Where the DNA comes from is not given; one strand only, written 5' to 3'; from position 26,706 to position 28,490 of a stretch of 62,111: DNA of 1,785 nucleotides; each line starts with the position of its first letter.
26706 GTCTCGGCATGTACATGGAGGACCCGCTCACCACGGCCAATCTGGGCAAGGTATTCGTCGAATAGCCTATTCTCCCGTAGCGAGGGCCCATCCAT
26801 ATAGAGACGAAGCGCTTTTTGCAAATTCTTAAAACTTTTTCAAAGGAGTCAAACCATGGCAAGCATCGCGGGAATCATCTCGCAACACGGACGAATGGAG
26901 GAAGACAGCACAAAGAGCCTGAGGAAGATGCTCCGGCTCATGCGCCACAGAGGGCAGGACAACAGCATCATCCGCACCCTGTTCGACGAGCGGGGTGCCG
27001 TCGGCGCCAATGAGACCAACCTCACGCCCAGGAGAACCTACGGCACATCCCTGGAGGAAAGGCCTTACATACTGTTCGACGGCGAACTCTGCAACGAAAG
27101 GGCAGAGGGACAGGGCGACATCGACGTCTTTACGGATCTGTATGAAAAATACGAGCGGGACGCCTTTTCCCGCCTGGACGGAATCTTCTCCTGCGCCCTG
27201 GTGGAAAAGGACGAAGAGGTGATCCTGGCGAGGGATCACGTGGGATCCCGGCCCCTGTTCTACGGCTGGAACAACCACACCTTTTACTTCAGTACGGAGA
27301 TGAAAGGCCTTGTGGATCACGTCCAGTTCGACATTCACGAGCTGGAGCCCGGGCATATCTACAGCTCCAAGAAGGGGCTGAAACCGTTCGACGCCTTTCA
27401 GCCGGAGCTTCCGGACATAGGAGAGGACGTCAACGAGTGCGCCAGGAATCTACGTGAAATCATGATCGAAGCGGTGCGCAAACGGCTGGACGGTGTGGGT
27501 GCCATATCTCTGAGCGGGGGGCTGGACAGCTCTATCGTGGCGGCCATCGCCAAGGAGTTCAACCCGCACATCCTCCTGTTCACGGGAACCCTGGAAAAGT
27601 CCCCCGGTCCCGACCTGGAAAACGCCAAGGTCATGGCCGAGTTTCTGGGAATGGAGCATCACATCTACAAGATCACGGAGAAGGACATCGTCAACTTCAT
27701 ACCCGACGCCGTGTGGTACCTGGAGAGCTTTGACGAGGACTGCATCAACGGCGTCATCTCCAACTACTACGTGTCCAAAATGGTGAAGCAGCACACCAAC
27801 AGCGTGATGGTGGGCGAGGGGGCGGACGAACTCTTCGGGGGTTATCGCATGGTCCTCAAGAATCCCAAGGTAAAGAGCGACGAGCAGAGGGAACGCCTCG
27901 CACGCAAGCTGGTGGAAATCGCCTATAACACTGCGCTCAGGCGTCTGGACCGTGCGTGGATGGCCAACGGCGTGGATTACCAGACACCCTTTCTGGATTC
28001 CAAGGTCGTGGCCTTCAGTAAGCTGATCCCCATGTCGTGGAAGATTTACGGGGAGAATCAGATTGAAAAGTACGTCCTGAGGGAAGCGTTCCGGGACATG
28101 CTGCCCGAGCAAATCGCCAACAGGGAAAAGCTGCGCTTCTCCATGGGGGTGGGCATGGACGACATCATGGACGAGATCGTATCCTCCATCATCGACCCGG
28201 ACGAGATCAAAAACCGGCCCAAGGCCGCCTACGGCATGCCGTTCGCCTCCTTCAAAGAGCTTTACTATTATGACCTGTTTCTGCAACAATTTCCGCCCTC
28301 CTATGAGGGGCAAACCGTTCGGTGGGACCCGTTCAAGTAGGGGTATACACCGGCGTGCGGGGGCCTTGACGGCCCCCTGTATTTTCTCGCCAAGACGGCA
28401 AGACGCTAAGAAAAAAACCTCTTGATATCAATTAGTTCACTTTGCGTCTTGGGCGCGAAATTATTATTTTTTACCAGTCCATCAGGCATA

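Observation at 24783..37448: MarR-headed same-strand cluster of nitrogen/amide-handling enzymes with no pathway I can assign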

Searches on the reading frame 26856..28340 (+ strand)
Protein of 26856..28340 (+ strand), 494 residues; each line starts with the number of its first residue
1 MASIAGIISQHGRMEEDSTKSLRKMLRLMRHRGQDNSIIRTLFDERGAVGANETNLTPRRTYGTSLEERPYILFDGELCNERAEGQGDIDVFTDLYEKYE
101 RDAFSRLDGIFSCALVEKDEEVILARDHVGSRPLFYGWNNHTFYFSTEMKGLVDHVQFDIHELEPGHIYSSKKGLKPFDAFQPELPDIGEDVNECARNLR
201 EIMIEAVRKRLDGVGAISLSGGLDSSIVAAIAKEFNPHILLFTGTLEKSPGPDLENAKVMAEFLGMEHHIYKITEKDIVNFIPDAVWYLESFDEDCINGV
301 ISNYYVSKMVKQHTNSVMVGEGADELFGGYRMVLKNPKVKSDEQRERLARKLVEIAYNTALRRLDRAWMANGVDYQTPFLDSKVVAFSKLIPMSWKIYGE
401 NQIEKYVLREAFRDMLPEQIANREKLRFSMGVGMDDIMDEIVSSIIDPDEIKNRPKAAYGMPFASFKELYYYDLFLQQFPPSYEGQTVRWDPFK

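Call 4: search_protein_families(library=pfam, proteins=[window:26856-28340:+], max_evalue=0.01)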
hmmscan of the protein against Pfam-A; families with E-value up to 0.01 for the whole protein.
window:26856-28340:+ (494 aa): 6 families
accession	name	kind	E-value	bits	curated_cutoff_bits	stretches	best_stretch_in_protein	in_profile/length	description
PF00733.27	Asn_synthase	-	3.7e-55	188.5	21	2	199-345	2-149/354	Asparagine synthase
PF13537.11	GATase_7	-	1.6e-15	57.6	25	1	82-153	48-122/123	Glutamine amidotransferase domain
PF13522.11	GATase_6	-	2.8e-09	37.5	27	1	83-148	64-130/130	Glutamine amidotransferase domain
PF02540.23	NAD_synthase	-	0.00016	21.3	21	1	217-276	23-84/242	NAD synthase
PF24167.1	DUF7411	-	0.0017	18.4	28.7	1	218-312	6-94/194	Family of unknown function (DUF7411)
PF06508.19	QueC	-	0.0069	16.3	22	0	218-274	5-61/210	Queuosine biosynthesis protein QueC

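Call 5: search_protein_families(library=ncbifam, proteins=[window:26856-28340:+], max_evalue=0.01)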
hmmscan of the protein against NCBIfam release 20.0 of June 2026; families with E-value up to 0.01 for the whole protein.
window:26856-28340:+ (494 aa): 14 families
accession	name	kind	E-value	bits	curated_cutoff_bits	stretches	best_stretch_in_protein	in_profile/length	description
NF006949.0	PRK09431.1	equivalog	1e-89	301.6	499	1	1-482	1-509/554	asparagine synthase B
TIGR01536.1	asn_synth_AEB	equivalog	4.4e-70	237.1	267.1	2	3-339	2-380/517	asparagine synthase (glutamine-hydrolyzing)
TIGR03104.1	trio_amidotrans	equivalog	4.7e-35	120.9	570.1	3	194-333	240-383/589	N-acetylglutaminylglutamine amidotransferase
TIGR03108.1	eps_aminotran_1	hypoth_equivalog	7.6e-31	107.5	816.9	3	190-332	234-376/628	XrtA/PEP-CTERM system amidotransferase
NF033535.1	lass_lactam_cya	exception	1.8e-29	102.8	525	3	77-153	89-166/668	lasso peptide isopeptide bond-forming cyclase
NF033561.1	macrolact_Ik_Al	subfamily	4.6e-13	48.6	300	2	160-277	158-280/561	albusnodin/ikarugamycin family macrolactam cyclase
NF010587.0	PRK13980.1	equivalog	1.4e-06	27.7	255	1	193-275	12-96/267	NAD+ synthase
TIGR00552.1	nadE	equivalog_domain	3.3e-05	23.2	63.65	1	216-276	26-89/251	NAD(+) synthase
TIGR01134.1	purF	equivalog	3.8e-05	23.2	350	1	98-174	146-220/432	amidophosphoribosyltransferase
TIGR00268.2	TIGR00268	equivalog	0.00012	21.4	150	1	216-277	17-80/259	ATP-dependent sacrificial sulfur transferase LarE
NF002048.0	PRK00876.1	subfamily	0.00048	19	313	1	190-274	14-101/330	NAD(+) synthase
TIGR00364.1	TIGR00364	equivalog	0.0013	18.3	150.3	1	218-273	4-59/201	7-cyano-7-deazaguanine synthase QueC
TIGR03573.1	WbuX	subfamily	0.0031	17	203.2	1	205-330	51-178/344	N-acetyl sugar amidotransferase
NF011155.0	PRK14561.1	equivalog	0.0087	15.8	207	0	219-281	7-65/195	hypothetical protein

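Call 13: list_cluster_members(proteins=[P0001, window:26856-28340:+, window:28517-29848:+, window:36543-37448:+, window:24783-25307:+])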
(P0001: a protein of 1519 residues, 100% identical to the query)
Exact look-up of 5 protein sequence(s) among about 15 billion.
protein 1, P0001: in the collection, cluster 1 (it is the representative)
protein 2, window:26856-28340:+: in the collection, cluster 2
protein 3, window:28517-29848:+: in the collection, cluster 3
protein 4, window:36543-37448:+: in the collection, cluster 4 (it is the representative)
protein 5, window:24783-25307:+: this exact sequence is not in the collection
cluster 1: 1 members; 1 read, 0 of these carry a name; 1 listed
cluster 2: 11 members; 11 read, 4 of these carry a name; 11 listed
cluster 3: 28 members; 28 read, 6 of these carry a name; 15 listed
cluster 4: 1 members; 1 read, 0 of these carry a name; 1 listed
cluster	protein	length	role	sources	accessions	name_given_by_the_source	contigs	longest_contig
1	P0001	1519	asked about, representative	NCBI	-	-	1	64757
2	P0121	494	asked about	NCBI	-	-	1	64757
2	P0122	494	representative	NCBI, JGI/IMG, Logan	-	-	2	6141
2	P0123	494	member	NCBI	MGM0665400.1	MAG: asparagine synthase-related protein [Thermodesulfobacteriota bacterium]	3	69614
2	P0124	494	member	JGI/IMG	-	asparagine synthase (glutamine-hydrolysing)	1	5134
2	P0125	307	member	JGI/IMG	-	asparagine synthase (glutamine-hydrolysing)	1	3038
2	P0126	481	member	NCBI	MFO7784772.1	MAG: asparagine synthase-related protein [Desulfatiglandales bacterium]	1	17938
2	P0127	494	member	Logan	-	-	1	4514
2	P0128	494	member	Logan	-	-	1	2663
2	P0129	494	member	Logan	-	-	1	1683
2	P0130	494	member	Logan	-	-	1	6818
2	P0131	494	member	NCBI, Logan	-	-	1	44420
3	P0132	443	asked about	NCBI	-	-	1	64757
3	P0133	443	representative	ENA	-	-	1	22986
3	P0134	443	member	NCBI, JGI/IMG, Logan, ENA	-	methylglutamate dehydrogenase subunit A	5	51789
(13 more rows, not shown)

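Call 67: search_solved_structures(query=window:26856-28340:+, max_evalue=0.00001, show_alignments=1)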
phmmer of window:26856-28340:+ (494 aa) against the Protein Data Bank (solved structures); distinct sequences matched with E-value up to 0.00001: 7.
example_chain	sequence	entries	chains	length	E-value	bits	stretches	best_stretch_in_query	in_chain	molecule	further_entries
1ct9_A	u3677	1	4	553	6.9e-45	157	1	20-482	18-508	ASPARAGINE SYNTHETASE B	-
8sue_A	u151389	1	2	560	2.9e-37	131.9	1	189-484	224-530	Asparagine synthetase [glutamine-hydrolyzing]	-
6gq3_A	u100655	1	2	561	2.9e-37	131.9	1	189-484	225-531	Asparagine synthetase [glutamine-hydrolyzing]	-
9b6c_A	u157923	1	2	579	4.3e-36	128.1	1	189-484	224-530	Asparagine synthetase [glutamine-hydrolyzing]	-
1q15_A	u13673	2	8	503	2.6e-16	62.8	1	204-454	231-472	CarA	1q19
1jgt_A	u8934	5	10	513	2.6e-14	56.2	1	199-436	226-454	BETA-LACTAM SYNTHETASE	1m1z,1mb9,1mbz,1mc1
7ylz_A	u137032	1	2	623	3.2e-13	52.6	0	156-330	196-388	hydroxyamidotransferase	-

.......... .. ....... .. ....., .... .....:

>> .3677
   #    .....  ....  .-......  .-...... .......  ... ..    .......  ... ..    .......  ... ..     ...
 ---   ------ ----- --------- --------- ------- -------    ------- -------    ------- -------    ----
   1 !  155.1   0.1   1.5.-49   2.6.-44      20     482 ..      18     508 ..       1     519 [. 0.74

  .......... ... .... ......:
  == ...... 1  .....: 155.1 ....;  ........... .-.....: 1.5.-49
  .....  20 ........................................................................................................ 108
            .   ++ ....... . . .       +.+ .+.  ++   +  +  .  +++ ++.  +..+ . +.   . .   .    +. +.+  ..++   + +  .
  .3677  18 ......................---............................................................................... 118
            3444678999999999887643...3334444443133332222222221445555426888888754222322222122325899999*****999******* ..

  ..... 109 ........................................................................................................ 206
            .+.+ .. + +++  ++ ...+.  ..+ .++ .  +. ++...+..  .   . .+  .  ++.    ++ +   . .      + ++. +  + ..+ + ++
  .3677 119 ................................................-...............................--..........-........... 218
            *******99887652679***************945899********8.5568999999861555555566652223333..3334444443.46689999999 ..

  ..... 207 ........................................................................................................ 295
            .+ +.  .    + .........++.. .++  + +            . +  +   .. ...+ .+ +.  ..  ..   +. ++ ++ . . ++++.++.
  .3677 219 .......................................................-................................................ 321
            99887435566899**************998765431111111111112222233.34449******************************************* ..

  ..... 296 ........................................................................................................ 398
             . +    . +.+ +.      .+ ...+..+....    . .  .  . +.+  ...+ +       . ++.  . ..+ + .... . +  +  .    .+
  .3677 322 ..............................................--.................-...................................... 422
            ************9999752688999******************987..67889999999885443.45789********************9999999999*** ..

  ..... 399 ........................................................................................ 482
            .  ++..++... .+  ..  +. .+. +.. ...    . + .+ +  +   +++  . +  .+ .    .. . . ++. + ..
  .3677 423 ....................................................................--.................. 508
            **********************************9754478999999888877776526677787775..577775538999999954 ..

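Call 83: find_homologous_proteins(query=window:26856-28337:+, max_evalue=1e-30)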
Query window:26856-28337:+ (494 aa): 6231 proteins with E <= 1e-30 among 8000 candidates; the best 120 are listed.
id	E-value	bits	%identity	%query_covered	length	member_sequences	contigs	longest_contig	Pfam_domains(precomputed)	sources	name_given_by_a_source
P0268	0.0e+0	1015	88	100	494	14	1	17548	PF00733.28,PF13522.12,PF13537.12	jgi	jgi:asparagine synthase (glutamine-hydrolysing)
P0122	1.3e-298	1009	87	100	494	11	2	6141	PF00733.28,PF13522.12,PF13537.12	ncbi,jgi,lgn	-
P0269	1.2e-296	1002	86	100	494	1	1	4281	PF00733.28,PF13522.12,PF13537.12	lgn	-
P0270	2.6e-296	1001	86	100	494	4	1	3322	PF00733.28,PF13522.12,PF13537.12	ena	-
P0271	4.6e-296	1000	87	100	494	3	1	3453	PF00733.28,PF13522.12,PF13537.12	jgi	jgi:asparagine synthase (glutamine-hydrolysing)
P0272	3.7e-294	994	86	100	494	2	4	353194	PF00733.28,PF13522.12,PF13537.12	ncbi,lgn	-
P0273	1.3e-290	982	85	100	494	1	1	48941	PF00733.28,PF13522.12,PF13537.12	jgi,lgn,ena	-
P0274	1.9e-290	982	83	100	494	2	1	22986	PF00733.28,PF13522.12,PF13537.12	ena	-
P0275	3.3e-269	912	78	100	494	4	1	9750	PF00733.28,PF13522.12,PF13537.12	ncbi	-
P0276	3.8e-269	912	79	100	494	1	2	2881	PF00733.28,PF13522.12,PF13537.12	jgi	jgi:asparagine synthase (glutamine-hydrolysing)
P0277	5.6e-268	908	78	100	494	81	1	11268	PF00733.28,PF13522.12,PF13537.12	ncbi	-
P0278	8.6e-268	907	77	100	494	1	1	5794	PF12481.14,PF00733.28,PF13522.12,PF13537.12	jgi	-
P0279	1.8e-267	906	77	100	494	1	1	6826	PF00733.28,PF13522.12,PF13537.12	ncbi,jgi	ncbi:MAG: asparagine synthase-related protein [Desulfobacterales bacterium]|jgi:asparagine synthase 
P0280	2.0e-267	906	78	100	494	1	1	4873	PF00733.28,PF13522.12,PF13537.12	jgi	jgi:asparagine synthase (glutamine-hydrolysing)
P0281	2.4e-267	906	78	100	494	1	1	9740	PF00733.28,PF13522.12,PF13537.12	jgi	jgi:asparagine synthase (glutamine-hydrolysing)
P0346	2.9e-249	846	73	100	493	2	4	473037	PF12481.14,PF00733.28,PF13522.12,PF13537.12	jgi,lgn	-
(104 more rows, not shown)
